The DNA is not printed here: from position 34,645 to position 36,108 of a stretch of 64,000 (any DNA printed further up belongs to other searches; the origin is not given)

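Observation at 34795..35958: Divergent diadenylate-cyclase (DAC) domain protein: RHR changed to RHT, novel N-terminal domain, C-terminal zinc ribbon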

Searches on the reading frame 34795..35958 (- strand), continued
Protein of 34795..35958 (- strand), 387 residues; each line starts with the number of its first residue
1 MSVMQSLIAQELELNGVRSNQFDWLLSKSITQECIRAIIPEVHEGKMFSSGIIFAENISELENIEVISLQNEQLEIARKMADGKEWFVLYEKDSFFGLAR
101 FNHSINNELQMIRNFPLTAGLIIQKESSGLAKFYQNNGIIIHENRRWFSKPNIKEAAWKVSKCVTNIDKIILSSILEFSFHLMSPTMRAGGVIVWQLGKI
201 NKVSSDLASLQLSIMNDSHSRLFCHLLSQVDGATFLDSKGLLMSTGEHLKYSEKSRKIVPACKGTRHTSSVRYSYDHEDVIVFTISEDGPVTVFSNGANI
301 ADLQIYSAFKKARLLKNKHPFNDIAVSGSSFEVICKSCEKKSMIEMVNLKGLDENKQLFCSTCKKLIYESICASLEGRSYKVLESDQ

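Call 26: find_encoding_contigs(protein=P0007, flank=8000, max_places=2)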
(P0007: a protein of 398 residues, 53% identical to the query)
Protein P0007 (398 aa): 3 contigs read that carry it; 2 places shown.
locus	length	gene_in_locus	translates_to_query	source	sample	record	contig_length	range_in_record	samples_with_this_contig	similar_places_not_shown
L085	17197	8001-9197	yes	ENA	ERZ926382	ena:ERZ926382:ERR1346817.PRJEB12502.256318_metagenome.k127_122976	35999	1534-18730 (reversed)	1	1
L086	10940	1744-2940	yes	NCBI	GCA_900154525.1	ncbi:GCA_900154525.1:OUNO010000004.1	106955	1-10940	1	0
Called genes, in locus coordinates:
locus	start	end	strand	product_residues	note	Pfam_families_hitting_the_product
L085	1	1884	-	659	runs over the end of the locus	PF13091:PLDc_2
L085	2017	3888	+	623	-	PF13091:PLDc_2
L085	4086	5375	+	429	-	-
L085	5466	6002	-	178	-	PF13628:DUF4142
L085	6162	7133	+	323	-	PF00657:Lipase_GDSL, PF13472:Lipase_GDSL_2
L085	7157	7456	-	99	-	PF01741:MscL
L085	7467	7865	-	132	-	PF00072:Response_reg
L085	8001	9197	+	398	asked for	PF21753:DACNK, PF02457:DAC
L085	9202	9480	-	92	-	-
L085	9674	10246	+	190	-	-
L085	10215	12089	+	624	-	-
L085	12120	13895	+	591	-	PF01103:Omp85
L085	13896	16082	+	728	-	PF04357:TamB (weak)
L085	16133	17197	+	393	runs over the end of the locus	PF01408:GFO_IDH_MocA, PF02894:GFO_IDH_MocA_C, PF22725:GFO_IDH_MocA_C3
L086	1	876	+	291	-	?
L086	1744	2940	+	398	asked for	PF21753:DACNK, PF02457:DAC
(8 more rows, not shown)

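Call 27: find_encoding_contigs(protein=P0018, flank=6000, max_places=1)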
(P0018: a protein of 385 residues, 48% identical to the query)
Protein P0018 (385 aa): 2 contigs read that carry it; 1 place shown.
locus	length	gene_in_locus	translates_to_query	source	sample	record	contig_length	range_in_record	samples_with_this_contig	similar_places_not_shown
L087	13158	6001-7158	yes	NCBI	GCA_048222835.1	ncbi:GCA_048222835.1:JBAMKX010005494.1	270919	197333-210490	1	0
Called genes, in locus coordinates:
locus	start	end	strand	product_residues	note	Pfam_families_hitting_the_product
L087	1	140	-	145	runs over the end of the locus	-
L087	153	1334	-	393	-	-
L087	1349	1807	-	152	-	PF00072:Response_reg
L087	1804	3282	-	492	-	PF00672:HAMP (weak), PF00512:HisKA, PF02518:HATPase_c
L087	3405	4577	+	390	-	PF00072:Response_reg, PF00512:HisKA, PF02518:HATPase_c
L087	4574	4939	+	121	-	PF00072:Response_reg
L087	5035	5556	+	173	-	-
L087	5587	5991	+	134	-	PF00072:Response_reg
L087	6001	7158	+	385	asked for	PF21753:DACNK, PF02457:DAC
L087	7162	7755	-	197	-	PF02245:Pur_DNA_glyco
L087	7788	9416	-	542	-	PF00158:Sigma54_activat, PF14532:Sigma54_activ_2, PF00004:AAA (weak), PF07728:AAA_5 (weak), PF25601:AAA_lid_14, PF02954:HTH_8, PF18024:HTH_50 (weak)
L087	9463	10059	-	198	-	PF00578:AhpC-TSA, PF08534:Redoxin, PF13905:Thioredoxin_8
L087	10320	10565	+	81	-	PF01844:HNH, PF14279:HNH_5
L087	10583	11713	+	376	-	-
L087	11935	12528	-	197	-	PF01196:Ribosomal_L17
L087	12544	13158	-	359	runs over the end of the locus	PF01193:RNA_pol_L, PF01000:RNA_pol_A_bac, PF03118:RNA_pol_A_CTD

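Call 28: find_encoding_contigs(protein=P0036, flank=6000, max_places=1)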
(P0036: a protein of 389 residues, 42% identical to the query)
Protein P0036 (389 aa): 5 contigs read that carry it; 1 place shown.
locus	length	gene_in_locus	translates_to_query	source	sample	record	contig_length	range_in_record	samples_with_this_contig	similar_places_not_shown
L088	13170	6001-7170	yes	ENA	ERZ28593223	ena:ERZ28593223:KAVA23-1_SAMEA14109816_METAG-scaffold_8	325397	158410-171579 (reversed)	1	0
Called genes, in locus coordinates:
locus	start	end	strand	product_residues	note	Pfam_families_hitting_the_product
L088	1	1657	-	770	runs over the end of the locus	PF14841:FliG_M (weak), PF01706:FliG_C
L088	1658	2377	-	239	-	-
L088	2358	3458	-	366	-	-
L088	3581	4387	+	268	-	-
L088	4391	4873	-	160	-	PF00210:Ferritin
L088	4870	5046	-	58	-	-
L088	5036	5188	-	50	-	-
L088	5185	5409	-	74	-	-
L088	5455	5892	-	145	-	PF00072:Response_reg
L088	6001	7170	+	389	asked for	PF21753:DACNK, PF02457:DAC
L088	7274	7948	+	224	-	PF00072:Response_reg, PF00486:Trans_reg_C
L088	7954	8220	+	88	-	PF01627:Hpt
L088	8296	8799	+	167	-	PF00072:Response_reg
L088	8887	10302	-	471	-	PF00072:Response_reg, PF00158:Sigma54_activat, PF14532:Sigma54_activ_2, PF25601:AAA_lid_14, PF02954:HTH_8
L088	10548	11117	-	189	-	PF22769:DCD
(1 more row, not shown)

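Call 29: find_encoding_contigs(protein=P0026, flank=6000, max_places=1)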
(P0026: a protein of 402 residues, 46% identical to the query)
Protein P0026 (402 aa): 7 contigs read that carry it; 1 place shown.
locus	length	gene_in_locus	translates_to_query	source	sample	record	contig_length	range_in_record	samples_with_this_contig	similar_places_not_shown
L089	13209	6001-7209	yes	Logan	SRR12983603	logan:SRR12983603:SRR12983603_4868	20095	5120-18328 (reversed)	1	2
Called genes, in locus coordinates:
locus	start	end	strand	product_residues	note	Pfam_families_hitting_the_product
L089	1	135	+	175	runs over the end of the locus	PF00903:Glyoxalase, PF22650:At5g48480-like_C (weak)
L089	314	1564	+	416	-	PF02321:OEP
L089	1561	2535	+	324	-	PF25919:BSH_CusB (faint), PF25917:BSH_RND, PF25973:BSH_CzcB, PF25984:BSH_YknX (faint), PF25989:YknX_C (faint), PF25990:Beta-barrel_YknX, PF25967:RND-MFP_C, PF25975:CzcB_C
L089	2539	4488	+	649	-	PF00005:ABC_tran, PF02463:SMC_N (faint), PF12704:MacB_PCD, PF02687:FtsX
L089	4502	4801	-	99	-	PF01741:MscL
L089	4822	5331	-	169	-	PF02525:Flavodoxin_2, PF03358:FMN_red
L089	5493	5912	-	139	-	PF00072:Response_reg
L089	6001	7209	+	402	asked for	PF21753:DACNK, PF02457:DAC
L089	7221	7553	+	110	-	-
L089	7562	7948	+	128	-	PF00072:Response_reg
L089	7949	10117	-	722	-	PF00999:Na_H_Exchanger, PF02080:TrkA_C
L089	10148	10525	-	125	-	PF04972:BON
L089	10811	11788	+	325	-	PF00126:HTH_1, PF03466:LysR_substrate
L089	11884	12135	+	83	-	-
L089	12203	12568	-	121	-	-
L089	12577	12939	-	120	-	PF00027:cNMP_binding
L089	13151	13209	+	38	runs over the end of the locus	-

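Call 30: find_encoding_contigs(protein=P0014, flank=6000, max_places=1)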
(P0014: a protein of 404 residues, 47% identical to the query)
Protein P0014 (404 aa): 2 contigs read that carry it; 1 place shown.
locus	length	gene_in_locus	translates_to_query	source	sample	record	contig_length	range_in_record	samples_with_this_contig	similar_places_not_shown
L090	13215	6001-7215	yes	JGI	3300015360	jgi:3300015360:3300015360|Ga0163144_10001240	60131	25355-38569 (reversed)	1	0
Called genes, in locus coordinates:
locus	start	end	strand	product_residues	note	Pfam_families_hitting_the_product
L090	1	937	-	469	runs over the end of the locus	PF14691:Fer4_20, PF00070:Pyr_redox (faint), PF01266:DAO (weak), PF03486:HI0933_like (weak), PF07992:Pyr_redox_2, PF12831:FAD_oxidored (weak), PF01593:Amino_oxidase (weak), PF13450:NAD_binding_8, +2 more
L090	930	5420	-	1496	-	PF00310:GATase_2, PF04898:Glu_syn_central, PF01645:Glu_synthase, PF01493:GXGXG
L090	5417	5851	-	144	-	PF04315:EpmC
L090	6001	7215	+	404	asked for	PF21753:DACNK, PF02457:DAC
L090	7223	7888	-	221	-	-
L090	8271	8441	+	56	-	-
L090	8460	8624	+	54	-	-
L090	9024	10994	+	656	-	PF01204:Trehalase, PF22422:MGH1-like_GH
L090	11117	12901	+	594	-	-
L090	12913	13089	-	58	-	-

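Call 61: search_protein_families(library=pfam, alignment_id=A4, max_evalue=0.001)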
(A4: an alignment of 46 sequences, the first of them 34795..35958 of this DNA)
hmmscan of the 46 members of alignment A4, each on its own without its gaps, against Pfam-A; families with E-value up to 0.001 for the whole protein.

A. member 1, window:34795-35958:- (387 aa): 2 families
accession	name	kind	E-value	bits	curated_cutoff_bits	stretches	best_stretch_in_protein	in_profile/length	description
PF21753.2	DACNK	-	3.2e-17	63.1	27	1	9-151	3-146/146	Probable sensor domain DACNK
PF02457.21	DAC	-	7.5e-10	38.9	27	1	188-297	11-117/119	DisA bacterial checkpoint controller nucleotide-binding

B. families by the number of members that match (of 46 scanned): 2 families
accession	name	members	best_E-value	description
PF21753.2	DACNK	46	6.8e-57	Probable sensor domain DACNK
PF02457.21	DAC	42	2e-14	DisA bacterial checkpoint controller nucleotide-binding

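Call 66: list_cluster_members(proteins=[P0001, P0003, P0007, P0018, P0021, P0039, P0040, P0038])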
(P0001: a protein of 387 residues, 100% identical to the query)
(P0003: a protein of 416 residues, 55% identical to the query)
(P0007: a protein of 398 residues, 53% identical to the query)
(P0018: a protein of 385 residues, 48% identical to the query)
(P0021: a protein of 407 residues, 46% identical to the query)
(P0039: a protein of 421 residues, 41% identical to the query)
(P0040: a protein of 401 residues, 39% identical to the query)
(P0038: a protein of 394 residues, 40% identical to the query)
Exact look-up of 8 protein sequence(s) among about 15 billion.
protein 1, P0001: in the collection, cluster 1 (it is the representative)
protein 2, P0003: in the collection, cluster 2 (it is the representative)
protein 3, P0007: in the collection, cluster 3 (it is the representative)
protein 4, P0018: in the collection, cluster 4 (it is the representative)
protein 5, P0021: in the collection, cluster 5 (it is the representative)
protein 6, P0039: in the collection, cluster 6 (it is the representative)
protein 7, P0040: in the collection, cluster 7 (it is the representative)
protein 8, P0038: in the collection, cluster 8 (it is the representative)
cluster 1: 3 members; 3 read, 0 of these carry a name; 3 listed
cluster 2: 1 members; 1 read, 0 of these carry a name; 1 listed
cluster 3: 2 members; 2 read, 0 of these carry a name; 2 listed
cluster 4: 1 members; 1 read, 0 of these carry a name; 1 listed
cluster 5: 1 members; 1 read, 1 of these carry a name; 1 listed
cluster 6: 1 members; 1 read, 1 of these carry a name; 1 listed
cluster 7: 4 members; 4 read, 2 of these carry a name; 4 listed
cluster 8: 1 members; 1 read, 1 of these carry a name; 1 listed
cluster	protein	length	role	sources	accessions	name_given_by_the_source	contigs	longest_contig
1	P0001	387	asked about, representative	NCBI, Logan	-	-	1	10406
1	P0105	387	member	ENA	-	-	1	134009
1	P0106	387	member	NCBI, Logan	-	-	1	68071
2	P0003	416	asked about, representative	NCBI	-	-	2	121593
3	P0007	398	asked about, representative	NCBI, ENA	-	-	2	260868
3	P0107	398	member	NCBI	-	-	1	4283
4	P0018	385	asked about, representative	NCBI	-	-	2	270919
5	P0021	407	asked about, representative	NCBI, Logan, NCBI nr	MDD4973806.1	MAG: diadenylate cyclase [Bacteriovorax sp.] | diadenylate cyclase [Bacteriovorax sp.]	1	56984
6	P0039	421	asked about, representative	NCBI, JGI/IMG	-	hypothetical protein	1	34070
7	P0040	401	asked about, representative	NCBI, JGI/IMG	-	hypothetical protein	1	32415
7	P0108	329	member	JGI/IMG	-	hypothetical protein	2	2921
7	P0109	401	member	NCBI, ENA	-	-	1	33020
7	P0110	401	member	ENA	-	-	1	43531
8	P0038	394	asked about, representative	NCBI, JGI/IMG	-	hypothetical protein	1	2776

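Call 75: find_encoding_contigs(protein=P0106, flank=3000, max_places=1)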
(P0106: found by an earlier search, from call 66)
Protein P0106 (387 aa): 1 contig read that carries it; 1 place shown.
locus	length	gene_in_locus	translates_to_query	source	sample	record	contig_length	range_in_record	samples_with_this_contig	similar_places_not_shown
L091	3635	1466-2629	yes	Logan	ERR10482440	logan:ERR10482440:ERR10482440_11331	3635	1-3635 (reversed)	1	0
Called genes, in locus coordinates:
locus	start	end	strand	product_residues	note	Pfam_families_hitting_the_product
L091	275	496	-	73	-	PF00512:HisKA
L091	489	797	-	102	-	PF00072:Response_reg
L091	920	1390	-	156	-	PF00072:Response_reg (weak)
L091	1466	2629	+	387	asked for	PF21753:DACNK, PF02457:DAC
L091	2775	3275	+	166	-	PF00072:Response_reg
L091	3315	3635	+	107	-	?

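Call 76: find_encoding_contigs(protein=P0105, flank=3000, max_places=1)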
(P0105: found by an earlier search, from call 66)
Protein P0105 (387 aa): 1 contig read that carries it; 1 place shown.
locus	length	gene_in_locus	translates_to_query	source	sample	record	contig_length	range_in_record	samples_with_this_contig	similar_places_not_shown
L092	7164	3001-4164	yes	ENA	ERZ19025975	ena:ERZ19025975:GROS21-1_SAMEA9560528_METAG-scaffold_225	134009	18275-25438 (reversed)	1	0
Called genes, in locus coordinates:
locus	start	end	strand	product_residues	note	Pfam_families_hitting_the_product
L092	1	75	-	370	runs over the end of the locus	PF01734:Patatin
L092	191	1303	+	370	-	PF12860:PAS_7 (weak), PF01590:GAF (weak), PF13185:GAF_2 (weak), PF13492:GAF_3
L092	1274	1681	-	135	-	PF02518:HATPase_c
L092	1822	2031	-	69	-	PF00512:HisKA (weak)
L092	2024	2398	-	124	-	PF00072:Response_reg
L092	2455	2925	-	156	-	PF00072:Response_reg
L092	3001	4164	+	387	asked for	PF21753:DACNK, PF02457:DAC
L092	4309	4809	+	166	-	PF00072:Response_reg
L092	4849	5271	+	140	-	PF00072:Response_reg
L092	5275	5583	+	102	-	PF01627:Hpt (weak)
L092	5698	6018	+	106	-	-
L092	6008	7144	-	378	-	PF00512:HisKA, PF02518:HATPase_c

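Call 77: find_encoding_contigs(protein=P0002, flank=6000, max_places=1)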
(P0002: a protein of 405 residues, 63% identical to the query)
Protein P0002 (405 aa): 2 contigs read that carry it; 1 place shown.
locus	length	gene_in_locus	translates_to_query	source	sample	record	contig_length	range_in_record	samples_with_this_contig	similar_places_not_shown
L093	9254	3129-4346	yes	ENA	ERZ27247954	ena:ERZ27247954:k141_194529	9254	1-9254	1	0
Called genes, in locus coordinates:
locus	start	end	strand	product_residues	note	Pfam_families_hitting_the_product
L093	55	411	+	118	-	PF00072:Response_reg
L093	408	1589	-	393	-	PF01734:Patatin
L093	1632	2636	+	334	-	PF13188:PAS_8 (faint)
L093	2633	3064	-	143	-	PF00072:Response_reg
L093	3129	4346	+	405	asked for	PF21753:DACNK, PF02457:DAC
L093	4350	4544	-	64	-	-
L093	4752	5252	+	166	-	PF00072:Response_reg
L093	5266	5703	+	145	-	PF00072:Response_reg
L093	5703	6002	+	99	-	PF01627:Hpt (weak)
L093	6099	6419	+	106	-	-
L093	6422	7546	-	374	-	PF00512:HisKA, PF02518:HATPase_c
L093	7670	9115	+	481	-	PF00004:AAA (faint), PF00072:Response_reg, PF00158:Sigma54_activat, PF14532:Sigma54_activ_2, PF07728:AAA_5 (weak), PF25601:AAA_lid_14, PF02954:HTH_8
